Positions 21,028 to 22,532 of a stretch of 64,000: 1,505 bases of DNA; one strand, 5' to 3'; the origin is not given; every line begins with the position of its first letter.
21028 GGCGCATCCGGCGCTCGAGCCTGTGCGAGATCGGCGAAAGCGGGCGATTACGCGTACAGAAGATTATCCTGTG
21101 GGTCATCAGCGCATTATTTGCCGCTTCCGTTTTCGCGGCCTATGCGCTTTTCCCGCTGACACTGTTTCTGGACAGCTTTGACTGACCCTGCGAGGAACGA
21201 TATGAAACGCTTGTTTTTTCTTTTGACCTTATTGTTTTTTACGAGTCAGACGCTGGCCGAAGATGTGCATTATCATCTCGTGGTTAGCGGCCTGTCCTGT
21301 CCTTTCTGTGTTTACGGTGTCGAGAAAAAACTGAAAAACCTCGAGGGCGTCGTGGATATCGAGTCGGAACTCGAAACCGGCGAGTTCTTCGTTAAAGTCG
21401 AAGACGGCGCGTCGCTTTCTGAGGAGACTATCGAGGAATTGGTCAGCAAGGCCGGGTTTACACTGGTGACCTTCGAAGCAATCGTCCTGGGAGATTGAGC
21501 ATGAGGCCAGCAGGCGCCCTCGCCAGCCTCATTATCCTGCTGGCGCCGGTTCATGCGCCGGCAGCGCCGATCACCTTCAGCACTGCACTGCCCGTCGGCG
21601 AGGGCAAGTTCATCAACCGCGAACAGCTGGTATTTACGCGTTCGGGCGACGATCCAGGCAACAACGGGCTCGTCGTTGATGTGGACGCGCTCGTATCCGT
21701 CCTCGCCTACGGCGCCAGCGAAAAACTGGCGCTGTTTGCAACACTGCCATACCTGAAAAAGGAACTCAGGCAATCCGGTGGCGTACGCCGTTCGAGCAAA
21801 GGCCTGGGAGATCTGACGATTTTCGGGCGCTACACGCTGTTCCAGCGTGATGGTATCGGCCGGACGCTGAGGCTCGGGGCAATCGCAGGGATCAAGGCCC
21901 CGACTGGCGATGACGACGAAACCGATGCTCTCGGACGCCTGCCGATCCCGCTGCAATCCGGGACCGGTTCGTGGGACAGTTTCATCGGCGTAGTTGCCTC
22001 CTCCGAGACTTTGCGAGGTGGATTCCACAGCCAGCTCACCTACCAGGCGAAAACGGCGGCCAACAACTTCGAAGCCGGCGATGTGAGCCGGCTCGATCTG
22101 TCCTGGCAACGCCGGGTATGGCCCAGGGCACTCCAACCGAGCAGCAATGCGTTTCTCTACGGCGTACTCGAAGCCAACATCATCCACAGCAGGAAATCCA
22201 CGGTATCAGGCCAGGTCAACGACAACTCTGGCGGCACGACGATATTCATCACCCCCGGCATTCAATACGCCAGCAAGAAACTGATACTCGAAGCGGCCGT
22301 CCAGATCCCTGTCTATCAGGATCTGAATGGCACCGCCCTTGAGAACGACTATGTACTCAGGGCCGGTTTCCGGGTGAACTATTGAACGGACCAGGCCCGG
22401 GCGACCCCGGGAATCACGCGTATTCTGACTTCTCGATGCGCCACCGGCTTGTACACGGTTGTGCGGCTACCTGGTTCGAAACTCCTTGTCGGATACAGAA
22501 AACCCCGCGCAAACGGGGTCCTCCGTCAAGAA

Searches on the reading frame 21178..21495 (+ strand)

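Call 9: search_protein_families(library=pfam, proteins=[window:21178-21495:+], max_evalue=0.01)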
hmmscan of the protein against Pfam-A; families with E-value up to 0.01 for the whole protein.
window:21178-21495:+ (106 aa): 2 families
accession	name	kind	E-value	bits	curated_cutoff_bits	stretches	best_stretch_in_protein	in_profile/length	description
PF00403.32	HMA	-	1.4e-07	32.2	24.8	1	36-94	4-61/62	Heavy-metal-associated domain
PF01206.22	TusA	-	0.0011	19.2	28.6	1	36-100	5-58/70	Sulfurtransferase TusA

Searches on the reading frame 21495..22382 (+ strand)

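Call 9: search_protein_families(library=pfam, proteins=[window:21495-22382:+], max_evalue=0.01)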
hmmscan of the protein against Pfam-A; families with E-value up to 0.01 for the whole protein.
window:21495-22382:+ (296 aa): 1 family
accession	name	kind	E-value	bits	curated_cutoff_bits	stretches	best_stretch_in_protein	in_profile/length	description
PF13557.12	Phenol_MetA_deg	-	6.8e-07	30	22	1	61-269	18-221/242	Putative MetA-pathway of phenol degradation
